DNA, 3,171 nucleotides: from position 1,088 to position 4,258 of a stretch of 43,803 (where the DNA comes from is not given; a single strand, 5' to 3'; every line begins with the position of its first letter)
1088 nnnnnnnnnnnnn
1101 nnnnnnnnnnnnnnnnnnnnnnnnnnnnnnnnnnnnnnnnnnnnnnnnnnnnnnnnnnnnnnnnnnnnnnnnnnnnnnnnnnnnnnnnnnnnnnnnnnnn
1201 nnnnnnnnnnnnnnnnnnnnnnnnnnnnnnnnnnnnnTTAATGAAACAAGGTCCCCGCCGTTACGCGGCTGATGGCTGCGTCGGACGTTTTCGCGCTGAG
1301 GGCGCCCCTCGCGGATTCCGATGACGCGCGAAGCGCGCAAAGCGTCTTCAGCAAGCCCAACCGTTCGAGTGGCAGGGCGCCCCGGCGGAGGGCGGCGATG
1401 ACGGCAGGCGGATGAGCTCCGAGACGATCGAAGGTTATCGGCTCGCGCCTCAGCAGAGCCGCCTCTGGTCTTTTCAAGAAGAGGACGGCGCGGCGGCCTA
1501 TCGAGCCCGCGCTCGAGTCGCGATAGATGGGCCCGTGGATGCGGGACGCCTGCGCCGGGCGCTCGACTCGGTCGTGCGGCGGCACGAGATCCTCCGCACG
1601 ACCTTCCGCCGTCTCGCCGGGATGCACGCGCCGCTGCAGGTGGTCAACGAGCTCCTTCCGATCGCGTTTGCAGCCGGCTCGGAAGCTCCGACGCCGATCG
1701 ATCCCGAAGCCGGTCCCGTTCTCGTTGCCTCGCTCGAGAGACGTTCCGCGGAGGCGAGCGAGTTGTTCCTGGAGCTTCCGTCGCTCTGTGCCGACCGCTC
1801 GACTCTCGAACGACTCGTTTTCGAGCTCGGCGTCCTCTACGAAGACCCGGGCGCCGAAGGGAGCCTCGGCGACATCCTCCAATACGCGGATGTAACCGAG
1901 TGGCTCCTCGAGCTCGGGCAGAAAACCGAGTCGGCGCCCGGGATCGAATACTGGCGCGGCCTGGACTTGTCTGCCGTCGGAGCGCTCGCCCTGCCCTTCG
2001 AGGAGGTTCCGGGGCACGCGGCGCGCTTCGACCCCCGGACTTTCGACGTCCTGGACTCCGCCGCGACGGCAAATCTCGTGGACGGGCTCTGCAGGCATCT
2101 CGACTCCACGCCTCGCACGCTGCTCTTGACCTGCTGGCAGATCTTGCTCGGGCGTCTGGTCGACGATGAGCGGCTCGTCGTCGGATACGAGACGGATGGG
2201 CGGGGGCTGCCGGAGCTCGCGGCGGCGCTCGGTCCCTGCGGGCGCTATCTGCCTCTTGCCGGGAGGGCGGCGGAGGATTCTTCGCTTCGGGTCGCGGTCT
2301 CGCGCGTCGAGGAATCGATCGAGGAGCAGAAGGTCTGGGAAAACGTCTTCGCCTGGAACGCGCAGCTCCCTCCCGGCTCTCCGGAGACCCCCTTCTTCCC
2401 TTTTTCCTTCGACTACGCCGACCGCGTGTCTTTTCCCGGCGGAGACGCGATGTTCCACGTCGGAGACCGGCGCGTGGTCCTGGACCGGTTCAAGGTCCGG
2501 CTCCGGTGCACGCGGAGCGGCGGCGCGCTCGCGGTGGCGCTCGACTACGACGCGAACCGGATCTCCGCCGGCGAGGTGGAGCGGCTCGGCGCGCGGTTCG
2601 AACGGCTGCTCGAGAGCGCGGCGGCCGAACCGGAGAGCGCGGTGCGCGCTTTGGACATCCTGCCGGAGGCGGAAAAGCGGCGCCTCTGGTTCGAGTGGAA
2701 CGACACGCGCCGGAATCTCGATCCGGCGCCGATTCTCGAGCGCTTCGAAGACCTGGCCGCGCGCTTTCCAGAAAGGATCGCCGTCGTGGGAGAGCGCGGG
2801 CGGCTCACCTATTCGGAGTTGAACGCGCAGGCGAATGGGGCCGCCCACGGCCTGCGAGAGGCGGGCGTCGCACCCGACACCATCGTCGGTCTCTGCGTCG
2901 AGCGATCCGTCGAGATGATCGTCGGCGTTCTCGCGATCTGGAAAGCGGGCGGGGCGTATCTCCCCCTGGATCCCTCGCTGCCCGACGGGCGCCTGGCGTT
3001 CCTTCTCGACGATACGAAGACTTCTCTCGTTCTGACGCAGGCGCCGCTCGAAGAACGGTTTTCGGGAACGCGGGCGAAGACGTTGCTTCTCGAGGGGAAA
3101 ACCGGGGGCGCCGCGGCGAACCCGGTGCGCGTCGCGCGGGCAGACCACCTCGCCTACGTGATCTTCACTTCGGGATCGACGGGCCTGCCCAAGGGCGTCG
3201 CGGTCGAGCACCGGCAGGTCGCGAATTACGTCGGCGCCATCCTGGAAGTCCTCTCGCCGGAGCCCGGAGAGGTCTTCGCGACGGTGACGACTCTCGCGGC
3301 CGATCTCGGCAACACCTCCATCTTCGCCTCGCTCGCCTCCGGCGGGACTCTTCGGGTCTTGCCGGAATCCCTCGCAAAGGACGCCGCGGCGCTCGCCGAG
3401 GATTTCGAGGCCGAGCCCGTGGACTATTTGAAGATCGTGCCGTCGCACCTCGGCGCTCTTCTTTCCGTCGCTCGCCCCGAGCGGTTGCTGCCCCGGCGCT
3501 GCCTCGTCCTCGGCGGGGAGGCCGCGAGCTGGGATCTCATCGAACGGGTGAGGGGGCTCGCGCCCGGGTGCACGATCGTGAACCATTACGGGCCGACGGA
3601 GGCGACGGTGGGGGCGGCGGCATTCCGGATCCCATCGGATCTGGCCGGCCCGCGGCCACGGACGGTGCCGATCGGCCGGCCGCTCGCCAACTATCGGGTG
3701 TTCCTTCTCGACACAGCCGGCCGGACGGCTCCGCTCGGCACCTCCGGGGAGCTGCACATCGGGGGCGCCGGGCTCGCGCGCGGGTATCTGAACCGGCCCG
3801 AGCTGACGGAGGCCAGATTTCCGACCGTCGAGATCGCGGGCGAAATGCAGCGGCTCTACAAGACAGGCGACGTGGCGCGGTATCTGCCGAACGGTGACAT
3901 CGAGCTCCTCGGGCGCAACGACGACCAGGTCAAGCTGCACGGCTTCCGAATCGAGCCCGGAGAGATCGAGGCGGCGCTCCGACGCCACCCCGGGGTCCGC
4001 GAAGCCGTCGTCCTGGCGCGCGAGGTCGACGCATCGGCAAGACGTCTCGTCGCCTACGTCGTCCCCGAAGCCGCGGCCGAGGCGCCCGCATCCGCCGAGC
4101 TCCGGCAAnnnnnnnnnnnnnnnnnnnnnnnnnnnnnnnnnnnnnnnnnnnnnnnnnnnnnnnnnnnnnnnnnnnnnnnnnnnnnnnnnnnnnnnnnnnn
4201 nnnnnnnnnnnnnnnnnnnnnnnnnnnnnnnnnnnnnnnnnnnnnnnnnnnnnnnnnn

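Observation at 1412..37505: Non-collinear hybrid NRPS/PKS assembly line with split modules and a beta-amino-forming PKS step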

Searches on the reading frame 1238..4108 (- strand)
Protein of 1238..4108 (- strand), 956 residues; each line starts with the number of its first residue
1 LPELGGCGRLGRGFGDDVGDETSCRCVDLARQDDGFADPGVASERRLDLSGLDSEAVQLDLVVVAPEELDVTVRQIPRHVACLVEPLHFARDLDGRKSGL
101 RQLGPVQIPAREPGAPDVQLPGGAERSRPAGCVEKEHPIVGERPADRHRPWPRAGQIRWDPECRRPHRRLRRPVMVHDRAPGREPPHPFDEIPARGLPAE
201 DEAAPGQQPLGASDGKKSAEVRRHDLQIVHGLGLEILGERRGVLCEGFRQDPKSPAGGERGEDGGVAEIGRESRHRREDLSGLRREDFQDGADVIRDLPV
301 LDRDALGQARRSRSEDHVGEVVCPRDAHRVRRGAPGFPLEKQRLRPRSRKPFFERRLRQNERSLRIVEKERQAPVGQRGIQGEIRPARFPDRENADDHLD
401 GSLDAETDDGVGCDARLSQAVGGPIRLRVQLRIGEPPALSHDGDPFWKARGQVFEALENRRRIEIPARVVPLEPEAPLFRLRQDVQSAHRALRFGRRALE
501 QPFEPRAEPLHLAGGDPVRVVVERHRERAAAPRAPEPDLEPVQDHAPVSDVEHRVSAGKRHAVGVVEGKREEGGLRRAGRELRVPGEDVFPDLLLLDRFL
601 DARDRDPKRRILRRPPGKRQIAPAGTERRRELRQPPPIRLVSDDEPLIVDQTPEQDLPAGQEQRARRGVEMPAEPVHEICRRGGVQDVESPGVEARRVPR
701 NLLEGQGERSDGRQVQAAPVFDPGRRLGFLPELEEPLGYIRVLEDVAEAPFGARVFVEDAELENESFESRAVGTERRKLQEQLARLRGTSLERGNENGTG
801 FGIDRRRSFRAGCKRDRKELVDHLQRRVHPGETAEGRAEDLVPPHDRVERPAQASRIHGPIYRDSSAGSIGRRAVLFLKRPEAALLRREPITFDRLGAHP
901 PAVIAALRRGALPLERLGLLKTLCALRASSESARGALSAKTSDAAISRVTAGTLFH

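Call 5: search_protein_families(library=pfam, proteins=[window:1238-4108:-], max_evalue=0.01)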
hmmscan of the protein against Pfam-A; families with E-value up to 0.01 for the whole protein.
window:1238-4108:- (956 aa): 0 families
